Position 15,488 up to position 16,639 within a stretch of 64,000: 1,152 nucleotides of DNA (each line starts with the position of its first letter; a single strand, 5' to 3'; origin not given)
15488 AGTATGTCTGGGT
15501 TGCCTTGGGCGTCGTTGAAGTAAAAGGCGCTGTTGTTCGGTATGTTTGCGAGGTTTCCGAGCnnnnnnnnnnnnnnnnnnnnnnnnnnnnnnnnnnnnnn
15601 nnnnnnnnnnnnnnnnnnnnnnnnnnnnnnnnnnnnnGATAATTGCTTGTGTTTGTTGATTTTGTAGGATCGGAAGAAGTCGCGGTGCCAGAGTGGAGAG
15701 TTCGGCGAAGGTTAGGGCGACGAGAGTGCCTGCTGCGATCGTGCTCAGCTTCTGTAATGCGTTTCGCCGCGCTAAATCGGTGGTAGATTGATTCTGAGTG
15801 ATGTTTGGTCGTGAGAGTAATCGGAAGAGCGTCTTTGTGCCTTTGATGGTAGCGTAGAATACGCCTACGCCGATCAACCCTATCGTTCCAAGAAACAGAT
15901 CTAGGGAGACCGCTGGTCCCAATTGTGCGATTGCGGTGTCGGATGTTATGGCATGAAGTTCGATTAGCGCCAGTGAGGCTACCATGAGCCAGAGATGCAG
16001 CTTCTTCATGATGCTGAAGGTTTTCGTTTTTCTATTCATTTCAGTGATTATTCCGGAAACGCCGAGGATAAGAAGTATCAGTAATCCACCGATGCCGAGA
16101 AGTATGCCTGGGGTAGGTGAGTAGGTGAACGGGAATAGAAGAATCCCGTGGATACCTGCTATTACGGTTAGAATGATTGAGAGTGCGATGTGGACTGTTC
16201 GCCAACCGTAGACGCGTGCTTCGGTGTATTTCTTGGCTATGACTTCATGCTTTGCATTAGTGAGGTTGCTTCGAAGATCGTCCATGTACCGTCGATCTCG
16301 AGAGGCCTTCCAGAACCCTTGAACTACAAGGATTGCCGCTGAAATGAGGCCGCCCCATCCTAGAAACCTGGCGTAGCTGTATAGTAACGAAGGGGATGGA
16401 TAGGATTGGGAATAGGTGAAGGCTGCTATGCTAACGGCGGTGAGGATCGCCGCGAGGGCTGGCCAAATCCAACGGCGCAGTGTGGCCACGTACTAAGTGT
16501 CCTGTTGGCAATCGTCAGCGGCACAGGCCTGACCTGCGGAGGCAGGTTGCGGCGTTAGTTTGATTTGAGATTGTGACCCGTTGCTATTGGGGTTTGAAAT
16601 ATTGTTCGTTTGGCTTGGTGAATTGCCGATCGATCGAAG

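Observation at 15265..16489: Hidden Rieske domain fused to a di-haem-type membrane domain: an unusual single-gene cytochrome-b-like::Rieske architecture, frame-disrupted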

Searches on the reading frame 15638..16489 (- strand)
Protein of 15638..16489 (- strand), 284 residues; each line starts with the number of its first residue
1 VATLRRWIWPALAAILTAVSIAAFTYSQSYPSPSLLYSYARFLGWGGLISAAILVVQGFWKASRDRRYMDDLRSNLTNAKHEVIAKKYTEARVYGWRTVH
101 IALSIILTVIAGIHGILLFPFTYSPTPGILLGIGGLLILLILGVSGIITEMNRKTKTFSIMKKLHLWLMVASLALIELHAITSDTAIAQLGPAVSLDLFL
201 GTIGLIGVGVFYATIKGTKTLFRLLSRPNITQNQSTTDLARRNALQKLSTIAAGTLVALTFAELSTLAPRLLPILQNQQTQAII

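Call 7: find_homologous_proteins(query=window:15638-16489:-, max_evalue=0.001)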
Query seq(284 aa) (284 aa): 16 proteins with E <= 0.001 among 8000 candidates.
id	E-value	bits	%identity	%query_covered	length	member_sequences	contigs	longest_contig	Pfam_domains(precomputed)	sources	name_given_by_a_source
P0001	1.7e-175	600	100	100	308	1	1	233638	-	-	-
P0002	4.7e-172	589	98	100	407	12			PF00355.33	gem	-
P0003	6.0e-159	546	92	100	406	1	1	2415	PF00355.33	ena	-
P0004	9.6e-159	545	91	100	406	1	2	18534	PF00355.33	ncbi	ncbi:MAG: ubiquinol-cytochrome c reductase iron-sulfur subunit [Candidatus Bathyarchaeia archaeon]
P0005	3.5e-158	543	90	100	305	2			-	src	-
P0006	1.9e-154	531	89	100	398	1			PF00355.33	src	-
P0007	8.3e-152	522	89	100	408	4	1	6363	PF00355.33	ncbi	-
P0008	8.9e-150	516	91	95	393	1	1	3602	PF00355.33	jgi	-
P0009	1.7e-113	397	90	76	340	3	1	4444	PF00355.33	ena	-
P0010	7.9e-113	394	69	96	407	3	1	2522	PF00355.33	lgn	-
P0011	3.3e-85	304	54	96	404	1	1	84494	PF00355.33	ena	-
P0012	9.6e-80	286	49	100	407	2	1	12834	PF00355.33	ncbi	-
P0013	2.8e-76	275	52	91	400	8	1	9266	PF00355.33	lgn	-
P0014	7.4e-67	244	51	82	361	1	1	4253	PF00355.33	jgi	-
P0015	3.5e-66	242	51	81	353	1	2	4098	PF00355.33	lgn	-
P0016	5.6e-47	179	100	33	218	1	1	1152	PF00355.33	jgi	-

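Call 11: find_encoding_contigs(protein=P0002, flank=6000, max_places=4)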
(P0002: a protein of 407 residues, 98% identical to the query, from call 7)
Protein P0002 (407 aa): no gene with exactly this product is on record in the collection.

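Call 12: find_encoding_contigs(protein=P0004, flank=8000, max_places=3)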
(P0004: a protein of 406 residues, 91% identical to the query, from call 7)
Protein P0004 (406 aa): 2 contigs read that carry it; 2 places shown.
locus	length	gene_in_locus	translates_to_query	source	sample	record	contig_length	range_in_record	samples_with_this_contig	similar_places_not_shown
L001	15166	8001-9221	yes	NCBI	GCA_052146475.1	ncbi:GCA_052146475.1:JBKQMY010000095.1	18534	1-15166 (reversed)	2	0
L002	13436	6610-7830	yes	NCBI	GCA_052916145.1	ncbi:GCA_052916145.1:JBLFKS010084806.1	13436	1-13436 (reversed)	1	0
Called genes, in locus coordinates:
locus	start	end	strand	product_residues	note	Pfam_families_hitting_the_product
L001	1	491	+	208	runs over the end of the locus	-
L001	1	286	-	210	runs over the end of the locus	-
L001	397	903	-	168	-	PF12822:ECF_trnsprt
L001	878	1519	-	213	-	PF01128:IspD, PF12804:NTP_transf_3, PF02348:CTP_transf_3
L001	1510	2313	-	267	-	PF02654:CobS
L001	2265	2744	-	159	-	-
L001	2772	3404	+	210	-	PF07155:ECF-ribofla_trS, PF12822:ECF_trnsprt (weak)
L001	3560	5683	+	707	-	PF00009:GTP_EFTU, PF03144:GTP_EFTU_D2, PF22042:EF-G_D2, PF14492:EFG_III, PF03764:EFG_IV, PF00679:EFG_C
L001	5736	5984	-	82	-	-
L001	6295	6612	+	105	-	-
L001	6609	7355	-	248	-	-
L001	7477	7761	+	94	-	-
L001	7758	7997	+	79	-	-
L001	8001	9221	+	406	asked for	PF00355:Rieske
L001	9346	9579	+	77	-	-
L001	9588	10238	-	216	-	PF00355:Rieske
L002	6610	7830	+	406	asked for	PF00355:Rieske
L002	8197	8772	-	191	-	PF00355:Rieske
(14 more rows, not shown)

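Call 13: find_encoding_contigs(protein=P0016, flank=2000, max_places=2)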
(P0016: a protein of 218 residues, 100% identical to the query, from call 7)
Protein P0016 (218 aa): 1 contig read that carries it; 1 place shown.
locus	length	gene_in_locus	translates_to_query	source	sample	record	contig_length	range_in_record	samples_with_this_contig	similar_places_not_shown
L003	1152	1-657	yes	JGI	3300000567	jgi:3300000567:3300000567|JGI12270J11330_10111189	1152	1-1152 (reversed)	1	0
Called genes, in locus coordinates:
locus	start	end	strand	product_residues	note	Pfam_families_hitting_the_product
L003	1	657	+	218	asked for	PF00355:Rieske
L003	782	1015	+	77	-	-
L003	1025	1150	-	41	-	?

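Call 14: find_encoding_contigs(protein=P0011, flank=8000, max_places=2)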
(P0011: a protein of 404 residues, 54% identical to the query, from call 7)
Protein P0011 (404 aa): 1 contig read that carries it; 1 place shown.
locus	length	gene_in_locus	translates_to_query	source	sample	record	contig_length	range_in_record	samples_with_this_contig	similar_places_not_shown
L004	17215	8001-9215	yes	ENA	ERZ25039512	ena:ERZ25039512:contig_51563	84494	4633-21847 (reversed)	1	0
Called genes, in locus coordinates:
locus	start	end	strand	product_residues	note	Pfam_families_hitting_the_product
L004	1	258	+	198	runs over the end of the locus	PF24367:DUF7523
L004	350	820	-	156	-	PF13673:Acetyltransf_10, PF00583:Acetyltransf_1, PF13508:Acetyltransf_7, PF08445:FR47 (faint)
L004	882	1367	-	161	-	PF00821:PEPCK_GTP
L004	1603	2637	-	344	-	PF17297:PEPCK_N, PF00821:PEPCK_GTP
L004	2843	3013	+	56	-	PF06348:DUF1059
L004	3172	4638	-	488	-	PF00324:AA_permease, PF13520:AA_permease_2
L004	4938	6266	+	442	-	PF03051:Peptidase_C1_2, PF00112:Peptidase_C1 (faint)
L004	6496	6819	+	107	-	-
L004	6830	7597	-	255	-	-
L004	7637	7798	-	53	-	-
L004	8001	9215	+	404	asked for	PF00355:Rieske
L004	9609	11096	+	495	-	PF02885:Glycos_trans_3N, PF00591:Glycos_transf_3, PF07831:PYNP_C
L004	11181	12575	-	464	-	PF00753:Lactamase_B, PF23023:Anti-Pycsar_Apyc1 (faint), PF16661:Lactamase_B_6, PF10996:Beta-Casp, PF07521:RMMBL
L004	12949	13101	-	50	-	PF07366:SnoaL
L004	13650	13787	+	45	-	-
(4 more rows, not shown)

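Call 20: search_solved_structures(query=A2, max_evalue=10, show_alignments=3)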
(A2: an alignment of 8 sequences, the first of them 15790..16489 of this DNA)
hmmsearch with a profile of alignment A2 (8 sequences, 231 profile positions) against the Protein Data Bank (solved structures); distinct sequences matched with E-value up to 10: 1.
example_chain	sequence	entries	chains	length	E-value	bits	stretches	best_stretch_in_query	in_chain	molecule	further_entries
1o7d_C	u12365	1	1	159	1.2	11.9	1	73-120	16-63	Lysosomal alpha-mannosidase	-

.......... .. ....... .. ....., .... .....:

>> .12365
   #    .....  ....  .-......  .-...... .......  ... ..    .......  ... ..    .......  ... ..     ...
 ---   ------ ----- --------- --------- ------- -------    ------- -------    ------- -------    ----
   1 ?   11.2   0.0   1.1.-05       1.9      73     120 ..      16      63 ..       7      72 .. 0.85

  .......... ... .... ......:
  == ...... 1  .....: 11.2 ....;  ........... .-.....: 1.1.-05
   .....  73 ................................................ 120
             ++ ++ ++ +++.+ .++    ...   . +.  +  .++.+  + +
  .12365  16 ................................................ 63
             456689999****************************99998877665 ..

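Call 25: predict_structure(alignment_id=A1)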
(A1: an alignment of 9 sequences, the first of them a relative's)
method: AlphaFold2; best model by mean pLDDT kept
length: 407 residues; sequences in the alignment: 9
mean_pLDDT: 47.8   pTM: 0.27
mean pLDDT of the five models: 47.8, 46.1, 45.4, 44.3, 43.1
residues with pLDDT >= 90: 0; 70-90: 50; 50-70: 87; < 50: 270
segments of 3 or more residues with pLDDT < 50: 1-64, 90-165, 177-304
pLDDT, mean of each block of 10 residues (from residue 1): 40 45 38 38 40 45 53 56 52 43 46 45 41 42 36 40 49 50 40 39 42 34 33 34 37 42 39 33 25 28 57 77 72 73 67 65 70 62 56 68 79
secondary structure, 60 per line:
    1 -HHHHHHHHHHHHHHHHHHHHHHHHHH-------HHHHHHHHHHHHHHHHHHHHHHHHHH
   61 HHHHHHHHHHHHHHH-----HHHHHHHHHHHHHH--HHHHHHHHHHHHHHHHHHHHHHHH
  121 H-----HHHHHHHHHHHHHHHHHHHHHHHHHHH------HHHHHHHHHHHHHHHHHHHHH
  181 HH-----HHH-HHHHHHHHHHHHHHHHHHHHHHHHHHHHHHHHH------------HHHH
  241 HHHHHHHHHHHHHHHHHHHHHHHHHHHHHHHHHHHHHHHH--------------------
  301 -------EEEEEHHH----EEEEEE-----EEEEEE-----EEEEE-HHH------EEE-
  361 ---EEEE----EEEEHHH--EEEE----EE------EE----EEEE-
elements in order: H2-27 H35-75 H81-94 H97-121 H127-153 H160-182 H192-224 H237-280 E308-312 E320-325 E331-336 E342-346 E357-359 E364-367 E372-375 E381-384 E403-406

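Call 27: search_protein_representatives(alignment_id=A2)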
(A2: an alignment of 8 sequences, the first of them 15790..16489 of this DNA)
Query: 8 sequences, 231 profile positions. Proteins with E-value up to 0.001 (for the whole library): 22; up to 1e-10: 12; up to 1e-30: 4. The best 22 are listed.
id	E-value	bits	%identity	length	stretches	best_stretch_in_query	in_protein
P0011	1.0e-115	401.6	-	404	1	1-229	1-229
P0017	4.6e-57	209.6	-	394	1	6-222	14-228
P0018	3.8e-53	196.8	-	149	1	1-115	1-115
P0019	2.5e-45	171.2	-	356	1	16-217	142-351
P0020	4.9e-26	108.1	-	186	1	1-184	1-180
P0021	4.9e-22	95.0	-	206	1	4-181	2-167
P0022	5.4e-21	91.6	-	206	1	16-197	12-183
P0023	1.4e-19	87.0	-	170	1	40-187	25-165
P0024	3.4e-19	85.7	-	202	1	5-208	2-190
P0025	1.0e-18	84.2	-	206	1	5-185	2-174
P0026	7.3e-16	74.8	-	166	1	89-199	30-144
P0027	1.5e-11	60.7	-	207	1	6-206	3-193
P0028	3.6e-09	52.9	-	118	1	103-179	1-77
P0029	1.2e-08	51.2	-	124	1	18-139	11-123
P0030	2.7e-06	43.5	-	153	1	5-121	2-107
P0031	7.1e-06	42.1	-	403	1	28-176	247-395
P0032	7.2e-06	42.1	-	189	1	95-188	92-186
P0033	7.6e-05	38.7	-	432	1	35-179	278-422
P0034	2.1e-04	37.3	-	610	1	96-187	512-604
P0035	2.2e-04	37.2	-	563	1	94-189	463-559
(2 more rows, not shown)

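Call 40: find_encoding_contigs(protein=P0012, flank=7000, max_places=2)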
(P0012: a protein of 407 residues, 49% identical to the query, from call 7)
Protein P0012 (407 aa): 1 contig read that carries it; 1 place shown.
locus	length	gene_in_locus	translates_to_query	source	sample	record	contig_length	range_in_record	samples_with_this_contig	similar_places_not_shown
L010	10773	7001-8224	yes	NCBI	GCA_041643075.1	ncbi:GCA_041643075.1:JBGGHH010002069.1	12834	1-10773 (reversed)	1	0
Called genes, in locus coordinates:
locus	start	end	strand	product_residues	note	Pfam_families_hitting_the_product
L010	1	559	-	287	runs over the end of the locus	PF01351:RNase_HII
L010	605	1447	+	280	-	-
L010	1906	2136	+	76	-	-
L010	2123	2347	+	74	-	-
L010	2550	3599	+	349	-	PF03193:RsgA_GTPase (faint), PF00071:Ras (faint), PF01926:MMR_HSR1, PF02421:FeoB_N, PF16897:MMR_HSR1_Xtn, PF02824:TGS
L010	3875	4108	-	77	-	PF24113:DUF7387 (weak)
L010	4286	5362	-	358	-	-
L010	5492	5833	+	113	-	-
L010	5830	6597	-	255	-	-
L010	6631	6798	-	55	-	-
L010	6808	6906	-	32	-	-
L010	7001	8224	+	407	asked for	PF00355:Rieske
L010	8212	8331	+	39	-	-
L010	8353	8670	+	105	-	-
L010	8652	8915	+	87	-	PF10049:DUF2283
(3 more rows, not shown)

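Call 41: find_encoding_contigs(protein=P0013, flank=7000, max_places=2)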
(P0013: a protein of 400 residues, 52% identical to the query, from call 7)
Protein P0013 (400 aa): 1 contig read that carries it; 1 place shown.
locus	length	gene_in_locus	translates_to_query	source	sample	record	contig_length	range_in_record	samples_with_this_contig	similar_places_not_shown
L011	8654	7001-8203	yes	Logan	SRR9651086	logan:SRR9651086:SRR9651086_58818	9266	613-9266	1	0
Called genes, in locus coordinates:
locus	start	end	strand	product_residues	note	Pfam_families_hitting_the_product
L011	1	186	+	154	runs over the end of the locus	PF00583:Acetyltransf_1, PF13673:Acetyltransf_10, PF13508:Acetyltransf_7, PF08445:FR47 (weak), PF14542:Acetyltransf_CG (weak)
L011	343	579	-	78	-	-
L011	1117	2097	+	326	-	PF00248:Aldo_ket_red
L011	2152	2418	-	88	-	-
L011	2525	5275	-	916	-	PF01212:Beta_elim_lyase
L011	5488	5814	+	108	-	-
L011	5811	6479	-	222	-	-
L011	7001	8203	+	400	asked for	PF00355:Rieske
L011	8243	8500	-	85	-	PF05768:Glrx-like, PF13192:Thioredoxin_3 (weak), PF00462:Glutaredoxin (weak)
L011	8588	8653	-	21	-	?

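Call 44: find_related_loci(query=A1, collection=genome_contigs, flank=6000)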
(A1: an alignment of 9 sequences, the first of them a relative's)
Query A1 (407 aa) in genome_contigs; peptide patterns used: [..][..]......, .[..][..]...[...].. (x = any residue, [..] = any of these).
51 stretches matched a pattern; 6 encode a relative of the query (tblastn E <= 1e-3); 6 distinct loci.
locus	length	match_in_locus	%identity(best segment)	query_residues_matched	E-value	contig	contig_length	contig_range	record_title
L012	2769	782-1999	96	1-407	0e+0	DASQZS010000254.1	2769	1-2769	MAG TPA_asm: Candidatus Acidoferrum sp. isolate SMAG_U11098 k141_390054, whole genome shotgun sequence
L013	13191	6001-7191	52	4-405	7e-133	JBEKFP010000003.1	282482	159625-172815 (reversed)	MAG: Candidatus Bathyarchaeia archaeon isolate SPRUCE 232 SPRUCE_232_3, whole genome shotgun sequence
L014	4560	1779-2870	54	37-405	2e-128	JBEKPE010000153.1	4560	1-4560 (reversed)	MAG: Candidatus Bathyarchaeia archaeon isolate SPRUCE 457 SPRUCE_457_153, whole genome shotgun sequence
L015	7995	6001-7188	50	4-405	1e-123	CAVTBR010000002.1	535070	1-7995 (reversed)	MAG: Candidatus Bathyarchaeota archaeon isolate MFD02248.bin.2.56 genome assembly, contig: contig_37149, whole genome sh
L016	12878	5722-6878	54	18-405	5e-57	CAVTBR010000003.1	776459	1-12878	MAG: Candidatus Bathyarchaeota archaeon isolate MFD02248.bin.2.56 genome assembly, contig: contig_40402, whole genome sh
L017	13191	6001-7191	54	1-406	9e-134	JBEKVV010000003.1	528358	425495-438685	MAG: Candidatus Bathyarchaeia archaeon isolate SPRUCE 612 SPRUCE_612_3, whole genome shotgun sequence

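Call 46: predict_structure(alignment_id=A4)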
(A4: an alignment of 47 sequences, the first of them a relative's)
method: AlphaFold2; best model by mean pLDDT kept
length: 308 residues; sequences in the alignment: 47
mean_pLDDT: 77.6   pTM: 0.63
mean pLDDT of the five models: 77.6, 76.0, 74.8, 73.5, 73.1
residues with pLDDT >= 90: 57; 70-90: 172; 50-70: 59; < 50: 20
segments of 3 or more residues with pLDDT < 50: 289-299, 301-303, 306-308
pLDDT, mean of each block of 10 residues (from residue 1): 66 75 70 80 87 87 88 93 91 85 91 90 86 91 91 89 89 89 76 81 81 75 67 60 72 65 64 70 57 48 48
secondary structure, 60 per line:
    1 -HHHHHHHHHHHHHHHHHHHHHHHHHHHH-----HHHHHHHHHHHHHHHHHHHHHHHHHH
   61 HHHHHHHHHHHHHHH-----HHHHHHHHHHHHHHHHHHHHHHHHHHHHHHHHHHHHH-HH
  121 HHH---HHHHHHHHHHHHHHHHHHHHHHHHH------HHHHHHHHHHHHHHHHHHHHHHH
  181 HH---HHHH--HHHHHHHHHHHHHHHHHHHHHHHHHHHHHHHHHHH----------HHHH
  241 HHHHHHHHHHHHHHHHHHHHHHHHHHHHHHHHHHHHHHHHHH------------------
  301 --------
elements in order: H2-29 H35-75 H81-117 H119-123 H127-151 H158-182 H186-189 H192-226 H237-282

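Call 50: fold_search(model_id=the predicted structure, library=pdb)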
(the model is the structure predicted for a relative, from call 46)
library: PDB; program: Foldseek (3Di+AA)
matches with E <= 10: 192; with E <= 0.001: 0
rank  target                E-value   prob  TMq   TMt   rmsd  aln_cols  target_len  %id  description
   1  5o0t                  2.7e-01  0.99  0.37  0.52   5.6       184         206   16  CRYSTAL STRUCTURE OF TRANS-MEMBRANE DOMAIN OF Cylindrospermum stagnale NADPH-OXIDASE 5 (NOX5) (released 2017-06-28)
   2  7zdk_D                3.6e-01  0.28  0.20  0.12  22.7       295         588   15  IF(apo/asym) conformation of CydDC in AMP-PNP(CydC)/AMP-PNP(CydD) bound state (Dataset-8) (released 2023-04-19)
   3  5ek0_A                6.1e-01  0.47  0.27  0.32  14.1       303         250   10  Human Nav1.7-VSD4-NavAb in complex with GX-936. (released 2015-12-23)
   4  7zdb_D                6.7e-01  0.15  0.19  0.11  24.1       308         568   12  IF(heme/bound) conformation of CydDC in ADP+Pi(CydC)/ATP(CydD) bound state (Dataset-2) (released 2023-04-19)
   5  7zd5_D                7.3e-01  0.16  0.19  0.12  24.1       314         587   13  IF(apo/as isolated) conformation of CydDC (Dataset-1) (released 2023-04-19)
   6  9ddo_A                8.0e-01  0.33  0.22  0.28  29.8       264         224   11  E. coli TonB-ExbBD TonB bound to ExbB chain C (released 2025-07-09)
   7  7vr5                  9.7e-01  0.09  0.14  0.09  25.7       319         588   12  Crystal structure of CmABCB1 W114Y/W161Y/W363Y/W364Y/M391W (4WY/M391W) mutant (released 2022-09-07)
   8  5vjs                  1.0e+00  0.38  0.23  0.34  21.8       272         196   13  De Novo Photosynthetic Reaction Center Protein Equipped with Heme B, a synthetic Zn porphyrin, and Zn(II) cations (released 2018-04-25)
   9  8cwy_A                1.0e+00  0.28  0.21  0.15  18.2       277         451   11  Accurate computational design of genetically encoded 3D protein crystals (released 2023-11-01)
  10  8vp1_A                1.0e+00  0.15  0.19  0.12  23.9       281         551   11  Cryo-EM structure of the ABC transporter PCAT1 cysteine-free core bound with ATP (released 2024-10-30)
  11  6y9b_A                1.2e+00  0.85  0.34  0.42   8.0       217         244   16  Cryo-EM structure of trimeric human STEAP1 bound to three Fab120.545 fragments (released 2020-05-20)
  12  5sv0_F                1.2e+00  0.25  0.21  0.28  28.9       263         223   13  Structure of the ExbB/ExbD complex from E. coli at pH 7.0 (released 2016-09-28)
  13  5sv0_B                1.3e+00  0.25  0.21  0.28  27.5       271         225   12  Structure of the ExbB/ExbD complex from E. coli at pH 7.0 (released 2016-09-28)
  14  5sv0_A                1.3e+00  0.18  0.21  0.26  30.3       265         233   12  Structure of the ExbB/ExbD complex from E. coli at pH 7.0 (released 2016-09-28)
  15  6r1j_D                1.3e+00  0.16  0.22  0.25  27.8       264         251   14  Structure of the soluble AhlC triple head mutant of the tripartite alpha-pore forming toxin, AHL, from Aeromonas hydro (released 2019-07-10)
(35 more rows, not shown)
